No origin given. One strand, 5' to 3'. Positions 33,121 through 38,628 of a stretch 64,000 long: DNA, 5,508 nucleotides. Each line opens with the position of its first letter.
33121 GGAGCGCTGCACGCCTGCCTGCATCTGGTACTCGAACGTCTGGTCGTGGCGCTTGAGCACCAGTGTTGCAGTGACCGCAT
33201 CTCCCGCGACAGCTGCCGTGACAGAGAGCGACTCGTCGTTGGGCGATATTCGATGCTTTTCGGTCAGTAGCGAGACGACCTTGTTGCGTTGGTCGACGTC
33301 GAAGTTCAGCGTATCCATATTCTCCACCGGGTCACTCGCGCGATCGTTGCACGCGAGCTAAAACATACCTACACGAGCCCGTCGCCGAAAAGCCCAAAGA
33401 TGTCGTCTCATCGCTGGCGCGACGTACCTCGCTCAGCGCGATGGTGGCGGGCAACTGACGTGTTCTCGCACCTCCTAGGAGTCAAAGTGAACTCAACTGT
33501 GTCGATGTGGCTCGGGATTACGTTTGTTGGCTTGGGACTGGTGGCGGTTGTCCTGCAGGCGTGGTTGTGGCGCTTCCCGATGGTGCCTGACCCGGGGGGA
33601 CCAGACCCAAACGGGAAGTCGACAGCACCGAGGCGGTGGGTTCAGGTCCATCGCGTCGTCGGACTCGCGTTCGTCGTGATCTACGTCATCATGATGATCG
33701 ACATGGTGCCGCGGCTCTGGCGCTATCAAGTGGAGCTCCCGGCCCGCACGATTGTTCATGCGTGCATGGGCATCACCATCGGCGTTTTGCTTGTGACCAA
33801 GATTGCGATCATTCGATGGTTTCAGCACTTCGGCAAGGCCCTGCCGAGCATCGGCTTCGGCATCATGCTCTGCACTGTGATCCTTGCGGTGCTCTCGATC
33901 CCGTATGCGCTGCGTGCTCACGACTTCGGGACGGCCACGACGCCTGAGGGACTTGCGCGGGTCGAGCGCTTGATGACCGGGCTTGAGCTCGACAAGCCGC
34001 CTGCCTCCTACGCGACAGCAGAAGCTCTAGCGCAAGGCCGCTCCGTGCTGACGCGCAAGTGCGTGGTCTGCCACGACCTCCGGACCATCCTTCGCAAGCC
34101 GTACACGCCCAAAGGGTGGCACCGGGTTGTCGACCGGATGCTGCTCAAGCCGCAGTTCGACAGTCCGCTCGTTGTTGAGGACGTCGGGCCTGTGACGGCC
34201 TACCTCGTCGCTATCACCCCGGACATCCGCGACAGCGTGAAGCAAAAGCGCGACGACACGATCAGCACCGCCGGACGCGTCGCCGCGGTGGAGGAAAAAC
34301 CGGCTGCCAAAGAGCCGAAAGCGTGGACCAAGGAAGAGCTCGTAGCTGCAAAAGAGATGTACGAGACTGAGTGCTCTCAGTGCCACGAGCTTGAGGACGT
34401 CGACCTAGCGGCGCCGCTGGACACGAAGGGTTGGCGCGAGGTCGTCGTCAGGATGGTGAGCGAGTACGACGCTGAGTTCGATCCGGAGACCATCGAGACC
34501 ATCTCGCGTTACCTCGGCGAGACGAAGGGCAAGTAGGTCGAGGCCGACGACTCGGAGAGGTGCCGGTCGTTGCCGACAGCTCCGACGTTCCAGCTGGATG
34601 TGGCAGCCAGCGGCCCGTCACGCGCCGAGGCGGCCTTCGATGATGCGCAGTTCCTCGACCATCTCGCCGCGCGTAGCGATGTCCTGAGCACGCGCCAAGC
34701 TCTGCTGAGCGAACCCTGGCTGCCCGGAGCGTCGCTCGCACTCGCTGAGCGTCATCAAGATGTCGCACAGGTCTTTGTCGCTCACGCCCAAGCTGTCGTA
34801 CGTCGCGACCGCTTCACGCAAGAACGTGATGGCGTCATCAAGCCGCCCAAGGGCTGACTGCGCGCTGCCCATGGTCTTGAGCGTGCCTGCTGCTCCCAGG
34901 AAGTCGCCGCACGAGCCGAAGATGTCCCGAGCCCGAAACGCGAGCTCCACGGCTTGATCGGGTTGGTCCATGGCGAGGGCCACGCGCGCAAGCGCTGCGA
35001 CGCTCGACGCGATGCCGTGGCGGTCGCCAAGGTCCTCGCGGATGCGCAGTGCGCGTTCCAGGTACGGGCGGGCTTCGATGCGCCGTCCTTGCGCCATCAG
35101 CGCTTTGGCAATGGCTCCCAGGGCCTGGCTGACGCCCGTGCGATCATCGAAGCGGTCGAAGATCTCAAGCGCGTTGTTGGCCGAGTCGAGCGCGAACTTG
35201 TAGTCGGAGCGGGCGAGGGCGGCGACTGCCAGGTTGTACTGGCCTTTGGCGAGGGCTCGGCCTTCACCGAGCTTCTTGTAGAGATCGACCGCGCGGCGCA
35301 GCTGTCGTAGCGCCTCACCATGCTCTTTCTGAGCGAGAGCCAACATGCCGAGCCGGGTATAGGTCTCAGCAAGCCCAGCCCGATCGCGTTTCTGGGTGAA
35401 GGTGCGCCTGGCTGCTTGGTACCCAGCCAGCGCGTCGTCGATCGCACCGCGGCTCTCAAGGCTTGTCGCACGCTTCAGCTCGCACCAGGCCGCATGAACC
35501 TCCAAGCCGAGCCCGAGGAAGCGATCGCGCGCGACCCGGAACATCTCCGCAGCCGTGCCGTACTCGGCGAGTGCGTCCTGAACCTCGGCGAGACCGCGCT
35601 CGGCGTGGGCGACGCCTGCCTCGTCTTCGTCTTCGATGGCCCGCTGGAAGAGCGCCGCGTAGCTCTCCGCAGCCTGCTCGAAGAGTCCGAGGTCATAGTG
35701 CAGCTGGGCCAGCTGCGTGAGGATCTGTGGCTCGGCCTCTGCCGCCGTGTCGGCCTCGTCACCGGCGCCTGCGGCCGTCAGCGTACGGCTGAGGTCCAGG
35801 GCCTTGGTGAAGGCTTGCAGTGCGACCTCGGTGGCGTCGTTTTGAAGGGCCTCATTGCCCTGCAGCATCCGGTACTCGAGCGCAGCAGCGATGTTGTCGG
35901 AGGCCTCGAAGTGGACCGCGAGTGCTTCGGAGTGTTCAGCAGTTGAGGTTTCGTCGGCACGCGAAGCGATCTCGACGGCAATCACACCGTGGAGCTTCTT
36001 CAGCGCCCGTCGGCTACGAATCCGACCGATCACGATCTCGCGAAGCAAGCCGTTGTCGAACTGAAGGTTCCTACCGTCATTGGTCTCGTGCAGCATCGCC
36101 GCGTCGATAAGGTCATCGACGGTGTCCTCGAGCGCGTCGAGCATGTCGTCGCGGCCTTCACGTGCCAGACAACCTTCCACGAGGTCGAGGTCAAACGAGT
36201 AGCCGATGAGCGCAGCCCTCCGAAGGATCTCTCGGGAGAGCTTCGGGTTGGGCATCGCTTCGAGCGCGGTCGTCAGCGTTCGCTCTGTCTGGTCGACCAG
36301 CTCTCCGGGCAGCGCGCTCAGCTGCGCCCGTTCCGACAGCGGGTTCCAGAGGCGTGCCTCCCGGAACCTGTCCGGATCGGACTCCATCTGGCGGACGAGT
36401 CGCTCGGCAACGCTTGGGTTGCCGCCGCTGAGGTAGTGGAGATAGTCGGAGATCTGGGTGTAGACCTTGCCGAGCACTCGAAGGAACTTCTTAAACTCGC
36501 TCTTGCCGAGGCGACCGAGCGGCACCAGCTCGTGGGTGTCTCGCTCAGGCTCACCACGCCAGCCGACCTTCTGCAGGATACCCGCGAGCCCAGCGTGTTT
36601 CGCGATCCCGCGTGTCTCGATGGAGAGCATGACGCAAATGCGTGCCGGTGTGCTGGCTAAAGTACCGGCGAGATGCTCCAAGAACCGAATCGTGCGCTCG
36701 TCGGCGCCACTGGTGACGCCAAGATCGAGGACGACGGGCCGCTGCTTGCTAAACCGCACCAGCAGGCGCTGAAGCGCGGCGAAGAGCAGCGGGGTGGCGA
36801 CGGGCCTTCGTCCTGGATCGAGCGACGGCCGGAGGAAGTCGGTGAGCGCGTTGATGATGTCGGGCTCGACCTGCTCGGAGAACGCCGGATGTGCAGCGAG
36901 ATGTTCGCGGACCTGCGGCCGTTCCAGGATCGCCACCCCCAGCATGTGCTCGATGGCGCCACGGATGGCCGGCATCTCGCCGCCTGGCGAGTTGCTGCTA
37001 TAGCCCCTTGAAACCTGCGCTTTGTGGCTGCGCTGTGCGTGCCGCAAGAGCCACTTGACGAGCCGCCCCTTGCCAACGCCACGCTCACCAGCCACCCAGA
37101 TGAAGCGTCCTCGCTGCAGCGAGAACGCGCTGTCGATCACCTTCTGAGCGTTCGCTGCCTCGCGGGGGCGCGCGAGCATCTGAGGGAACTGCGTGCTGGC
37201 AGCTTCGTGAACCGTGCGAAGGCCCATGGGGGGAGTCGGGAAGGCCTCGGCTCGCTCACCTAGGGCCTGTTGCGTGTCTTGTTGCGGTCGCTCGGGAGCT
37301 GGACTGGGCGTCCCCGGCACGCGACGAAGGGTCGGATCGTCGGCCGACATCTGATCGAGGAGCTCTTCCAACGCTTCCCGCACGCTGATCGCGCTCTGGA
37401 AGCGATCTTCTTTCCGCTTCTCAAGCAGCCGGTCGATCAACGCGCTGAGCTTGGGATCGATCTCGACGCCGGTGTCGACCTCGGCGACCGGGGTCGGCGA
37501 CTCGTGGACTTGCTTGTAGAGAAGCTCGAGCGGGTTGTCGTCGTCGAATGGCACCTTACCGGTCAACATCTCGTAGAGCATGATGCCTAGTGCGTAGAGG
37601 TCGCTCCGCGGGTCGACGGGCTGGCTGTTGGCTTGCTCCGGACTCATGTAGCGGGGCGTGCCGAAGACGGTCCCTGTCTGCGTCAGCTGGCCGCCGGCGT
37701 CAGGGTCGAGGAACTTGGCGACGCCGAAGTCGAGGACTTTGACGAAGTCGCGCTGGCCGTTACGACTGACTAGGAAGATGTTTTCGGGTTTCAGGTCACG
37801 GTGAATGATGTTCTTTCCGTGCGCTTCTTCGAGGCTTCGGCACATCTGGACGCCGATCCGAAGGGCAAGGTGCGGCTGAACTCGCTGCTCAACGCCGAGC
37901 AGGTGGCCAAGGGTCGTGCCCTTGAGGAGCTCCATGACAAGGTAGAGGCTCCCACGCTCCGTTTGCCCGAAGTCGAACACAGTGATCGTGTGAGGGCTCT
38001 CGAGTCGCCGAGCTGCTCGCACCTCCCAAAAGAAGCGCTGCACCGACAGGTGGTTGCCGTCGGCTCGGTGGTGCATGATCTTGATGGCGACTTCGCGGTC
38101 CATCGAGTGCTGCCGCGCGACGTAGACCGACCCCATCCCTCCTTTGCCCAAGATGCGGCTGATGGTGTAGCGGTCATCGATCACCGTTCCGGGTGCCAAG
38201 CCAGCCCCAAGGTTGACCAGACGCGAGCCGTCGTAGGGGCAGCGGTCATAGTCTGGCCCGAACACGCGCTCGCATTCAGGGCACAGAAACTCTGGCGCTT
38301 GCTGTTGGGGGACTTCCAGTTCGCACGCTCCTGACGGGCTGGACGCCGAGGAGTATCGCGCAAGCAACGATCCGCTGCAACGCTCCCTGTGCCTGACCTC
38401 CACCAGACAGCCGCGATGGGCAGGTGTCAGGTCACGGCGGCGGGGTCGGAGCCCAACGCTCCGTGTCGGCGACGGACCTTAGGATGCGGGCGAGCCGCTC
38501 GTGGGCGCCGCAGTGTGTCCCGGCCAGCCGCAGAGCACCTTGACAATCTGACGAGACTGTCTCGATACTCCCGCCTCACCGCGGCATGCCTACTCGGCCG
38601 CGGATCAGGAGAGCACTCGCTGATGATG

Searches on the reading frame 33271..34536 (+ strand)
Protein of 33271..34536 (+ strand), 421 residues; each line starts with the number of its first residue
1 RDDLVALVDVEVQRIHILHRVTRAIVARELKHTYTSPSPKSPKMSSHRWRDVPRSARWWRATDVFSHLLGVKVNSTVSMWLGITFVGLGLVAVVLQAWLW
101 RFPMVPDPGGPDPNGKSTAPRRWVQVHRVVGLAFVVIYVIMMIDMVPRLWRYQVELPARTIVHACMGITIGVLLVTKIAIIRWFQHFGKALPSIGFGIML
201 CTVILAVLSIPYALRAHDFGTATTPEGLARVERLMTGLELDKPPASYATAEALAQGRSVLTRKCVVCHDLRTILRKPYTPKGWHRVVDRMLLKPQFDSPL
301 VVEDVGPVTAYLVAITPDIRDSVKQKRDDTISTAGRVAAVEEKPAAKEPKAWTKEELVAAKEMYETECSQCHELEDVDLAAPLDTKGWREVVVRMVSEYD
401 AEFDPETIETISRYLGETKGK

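Call 39: search_protein_families(library=pfam, proteins=[window:33271-34536:+], max_evalue=0.001)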
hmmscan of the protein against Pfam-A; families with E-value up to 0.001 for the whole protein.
window:33271-34536:+ (421 aa): 2 families
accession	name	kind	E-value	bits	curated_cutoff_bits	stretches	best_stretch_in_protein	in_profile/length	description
PF09098.15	Dehyd-heme_bind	-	6e-07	29.7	25.2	0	359-420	2-68/167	Quinohemoprotein amine dehydrogenase A, alpha subunit, haem binding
PF13442.11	Cytochrome_CBB3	-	1.4e-05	25.8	27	0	359-390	5-34/68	Cytochrome C oxidase, cbb3-type, subunit III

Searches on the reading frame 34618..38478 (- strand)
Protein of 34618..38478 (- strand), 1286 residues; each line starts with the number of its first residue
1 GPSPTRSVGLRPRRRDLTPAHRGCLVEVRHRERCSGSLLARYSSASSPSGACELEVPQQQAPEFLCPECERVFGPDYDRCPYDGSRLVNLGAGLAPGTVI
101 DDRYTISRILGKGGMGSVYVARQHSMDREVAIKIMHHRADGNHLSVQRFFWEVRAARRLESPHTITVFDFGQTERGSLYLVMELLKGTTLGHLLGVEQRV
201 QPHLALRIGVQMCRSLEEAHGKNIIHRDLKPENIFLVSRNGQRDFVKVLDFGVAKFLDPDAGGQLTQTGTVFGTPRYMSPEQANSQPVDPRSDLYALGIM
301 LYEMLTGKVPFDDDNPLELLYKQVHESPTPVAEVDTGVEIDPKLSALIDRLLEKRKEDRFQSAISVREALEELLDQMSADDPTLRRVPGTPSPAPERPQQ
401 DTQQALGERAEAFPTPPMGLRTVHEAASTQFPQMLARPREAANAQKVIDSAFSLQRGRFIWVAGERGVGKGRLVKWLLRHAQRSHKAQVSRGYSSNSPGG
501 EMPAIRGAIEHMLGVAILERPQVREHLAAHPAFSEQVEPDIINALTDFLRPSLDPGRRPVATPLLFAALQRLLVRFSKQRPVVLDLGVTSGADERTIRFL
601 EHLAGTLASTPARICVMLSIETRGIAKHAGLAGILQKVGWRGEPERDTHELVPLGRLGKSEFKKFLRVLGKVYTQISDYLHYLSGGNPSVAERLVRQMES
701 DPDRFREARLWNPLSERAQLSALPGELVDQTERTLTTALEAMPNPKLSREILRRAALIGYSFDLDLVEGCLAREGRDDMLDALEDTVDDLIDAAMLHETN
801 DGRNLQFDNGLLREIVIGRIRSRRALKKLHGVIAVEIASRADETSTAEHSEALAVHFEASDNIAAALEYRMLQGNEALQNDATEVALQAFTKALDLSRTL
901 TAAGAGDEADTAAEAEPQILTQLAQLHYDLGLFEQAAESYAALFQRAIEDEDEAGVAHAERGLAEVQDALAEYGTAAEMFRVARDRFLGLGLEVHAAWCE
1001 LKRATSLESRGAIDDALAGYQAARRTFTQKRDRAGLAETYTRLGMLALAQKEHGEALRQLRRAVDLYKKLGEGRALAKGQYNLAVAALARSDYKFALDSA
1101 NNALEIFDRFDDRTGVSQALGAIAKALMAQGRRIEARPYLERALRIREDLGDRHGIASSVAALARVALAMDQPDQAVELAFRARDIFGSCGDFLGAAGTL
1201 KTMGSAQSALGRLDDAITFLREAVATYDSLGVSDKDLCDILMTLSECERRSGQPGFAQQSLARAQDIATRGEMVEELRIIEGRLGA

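Call 39: search_protein_families(library=pfam, proteins=[window:34618-38478:-], max_evalue=0.001)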
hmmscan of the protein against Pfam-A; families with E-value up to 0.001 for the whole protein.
window:34618-38478:- (1286 aa): 10 families
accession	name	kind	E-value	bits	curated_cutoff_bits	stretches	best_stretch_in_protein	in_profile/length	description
PF00069.31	Pkinase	-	5.5e-50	170.6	31.7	1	104-361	1-253/263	Protein kinase domain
PF07714.23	PK_Tyr_Ser-Thr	-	8.7e-29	101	23.1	1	106-327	3-220/258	Protein tyrosine and serine/threonine kinase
PF13424.12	TPR_12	-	2.4e-28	98.6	30.1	4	1117-1187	3-75/77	Tetratricopeptide repeat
PF00515.34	TPR_1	-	9.6e-14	51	27.8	0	1037-1067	1-31/34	Tetratricopeptide repeat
PF07719.23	TPR_2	-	9e-12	44.6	27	0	1119-1148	3-32/34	Tetratricopeptide repeat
PF13181.12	TPR_8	-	9.9e-11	41.4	25.7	0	1118-1149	2-33/34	Tetratricopeptide repeat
PF13374.12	TPR_10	-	1.7e-10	41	27.5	1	1118-1149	3-34/42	Tetratricopeptide repeat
PF13191.12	AAA_16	-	1.9e-08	35.4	32.6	1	455-616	22-166/167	AAA ATPase domain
PF13428.12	TPR_14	-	1.1e-06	29.2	23.5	0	1120-1146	4-30/44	Tetratricopeptide repeat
PF25058.1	ARM_TT21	-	0.00041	20.8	27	0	866-953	6-93/155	Tetratricopeptide repeat protein 21 ARM repeat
